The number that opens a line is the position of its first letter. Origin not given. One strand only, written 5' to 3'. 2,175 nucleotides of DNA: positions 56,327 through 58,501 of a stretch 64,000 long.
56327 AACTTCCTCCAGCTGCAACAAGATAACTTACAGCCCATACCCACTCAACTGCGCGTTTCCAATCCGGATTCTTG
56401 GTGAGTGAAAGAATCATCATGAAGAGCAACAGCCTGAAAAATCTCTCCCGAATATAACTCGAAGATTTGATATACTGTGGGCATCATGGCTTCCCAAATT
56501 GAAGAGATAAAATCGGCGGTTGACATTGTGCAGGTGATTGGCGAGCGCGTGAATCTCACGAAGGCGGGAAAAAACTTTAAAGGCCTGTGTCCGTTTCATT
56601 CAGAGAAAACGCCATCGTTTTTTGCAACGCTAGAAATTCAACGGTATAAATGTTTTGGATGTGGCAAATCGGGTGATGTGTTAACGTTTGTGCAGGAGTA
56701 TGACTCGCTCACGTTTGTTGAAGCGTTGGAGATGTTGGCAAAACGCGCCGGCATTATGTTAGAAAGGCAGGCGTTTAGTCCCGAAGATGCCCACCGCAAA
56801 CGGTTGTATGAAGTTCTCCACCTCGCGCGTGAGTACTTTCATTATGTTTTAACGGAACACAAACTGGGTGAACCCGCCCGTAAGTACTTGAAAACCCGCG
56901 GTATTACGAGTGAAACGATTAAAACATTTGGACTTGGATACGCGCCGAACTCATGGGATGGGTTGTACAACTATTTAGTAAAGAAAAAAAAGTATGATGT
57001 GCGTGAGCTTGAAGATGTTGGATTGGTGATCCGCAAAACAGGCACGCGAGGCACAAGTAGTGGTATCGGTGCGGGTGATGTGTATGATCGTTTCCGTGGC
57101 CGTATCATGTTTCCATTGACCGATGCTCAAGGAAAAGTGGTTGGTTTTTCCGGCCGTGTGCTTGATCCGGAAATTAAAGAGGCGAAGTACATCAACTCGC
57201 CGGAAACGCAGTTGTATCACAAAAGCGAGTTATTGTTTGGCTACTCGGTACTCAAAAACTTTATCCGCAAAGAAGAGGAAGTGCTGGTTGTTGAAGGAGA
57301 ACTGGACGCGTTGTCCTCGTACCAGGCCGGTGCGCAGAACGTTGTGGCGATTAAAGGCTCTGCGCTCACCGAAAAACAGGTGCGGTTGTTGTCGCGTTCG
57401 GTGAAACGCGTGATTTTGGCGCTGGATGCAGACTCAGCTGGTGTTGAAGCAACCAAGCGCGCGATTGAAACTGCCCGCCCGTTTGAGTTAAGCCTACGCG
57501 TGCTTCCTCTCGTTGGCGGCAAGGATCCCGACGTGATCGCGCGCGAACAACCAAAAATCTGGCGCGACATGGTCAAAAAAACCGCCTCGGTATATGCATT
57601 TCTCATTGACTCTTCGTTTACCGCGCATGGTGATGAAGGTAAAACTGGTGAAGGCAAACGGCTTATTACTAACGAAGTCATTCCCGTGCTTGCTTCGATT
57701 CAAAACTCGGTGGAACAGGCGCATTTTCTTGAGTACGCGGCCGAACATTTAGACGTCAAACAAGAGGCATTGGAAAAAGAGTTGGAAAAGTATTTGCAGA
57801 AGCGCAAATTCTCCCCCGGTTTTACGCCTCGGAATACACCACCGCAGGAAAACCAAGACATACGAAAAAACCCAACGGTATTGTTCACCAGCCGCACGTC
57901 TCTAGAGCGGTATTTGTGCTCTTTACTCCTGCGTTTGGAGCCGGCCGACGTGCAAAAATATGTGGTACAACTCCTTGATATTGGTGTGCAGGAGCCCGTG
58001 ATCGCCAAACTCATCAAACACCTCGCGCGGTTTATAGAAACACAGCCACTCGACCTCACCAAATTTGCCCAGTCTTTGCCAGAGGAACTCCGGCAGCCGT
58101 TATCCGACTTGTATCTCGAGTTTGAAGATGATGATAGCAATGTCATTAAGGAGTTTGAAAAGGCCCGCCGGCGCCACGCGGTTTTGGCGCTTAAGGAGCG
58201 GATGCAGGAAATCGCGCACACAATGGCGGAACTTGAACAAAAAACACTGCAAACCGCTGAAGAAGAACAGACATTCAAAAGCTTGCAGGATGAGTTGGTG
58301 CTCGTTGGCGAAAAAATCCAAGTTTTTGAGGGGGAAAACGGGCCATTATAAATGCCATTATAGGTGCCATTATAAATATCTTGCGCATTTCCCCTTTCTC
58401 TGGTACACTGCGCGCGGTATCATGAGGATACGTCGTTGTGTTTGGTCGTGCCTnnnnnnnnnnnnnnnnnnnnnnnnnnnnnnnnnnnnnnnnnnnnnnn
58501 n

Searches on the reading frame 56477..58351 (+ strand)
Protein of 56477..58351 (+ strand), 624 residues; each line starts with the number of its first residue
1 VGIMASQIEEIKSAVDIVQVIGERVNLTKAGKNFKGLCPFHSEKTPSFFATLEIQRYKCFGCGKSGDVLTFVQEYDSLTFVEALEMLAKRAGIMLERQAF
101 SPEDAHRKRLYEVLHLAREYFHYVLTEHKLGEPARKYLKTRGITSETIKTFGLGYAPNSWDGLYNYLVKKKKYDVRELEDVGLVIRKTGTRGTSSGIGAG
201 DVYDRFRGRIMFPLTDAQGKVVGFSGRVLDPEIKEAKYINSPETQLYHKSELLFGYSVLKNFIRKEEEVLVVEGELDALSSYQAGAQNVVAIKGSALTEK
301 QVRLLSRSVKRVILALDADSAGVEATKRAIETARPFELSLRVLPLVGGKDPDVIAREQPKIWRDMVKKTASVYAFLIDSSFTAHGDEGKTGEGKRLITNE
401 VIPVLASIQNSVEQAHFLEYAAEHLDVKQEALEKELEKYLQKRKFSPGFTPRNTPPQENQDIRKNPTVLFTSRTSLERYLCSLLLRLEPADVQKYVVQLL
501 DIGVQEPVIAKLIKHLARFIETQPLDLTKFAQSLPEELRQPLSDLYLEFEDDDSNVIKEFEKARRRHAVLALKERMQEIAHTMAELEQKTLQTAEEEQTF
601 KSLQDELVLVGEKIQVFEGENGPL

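Call 52: search_protein_families(library=ncbifam, proteins=[window:56477-58351:+], max_evalue=1e-10)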
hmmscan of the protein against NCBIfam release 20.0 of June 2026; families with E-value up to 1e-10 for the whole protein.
window:56477-58351:+ (624 aa): 2 families
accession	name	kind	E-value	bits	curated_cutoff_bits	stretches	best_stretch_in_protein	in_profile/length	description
TIGR01391.1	dnaG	equivalog_domain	2.2e-121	405.6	283.6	1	5-423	4-412/414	DNA primase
NF006382.0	PRK08624.1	equivalog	1.5e-16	60.2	440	1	204-324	178-305/373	hypothetical protein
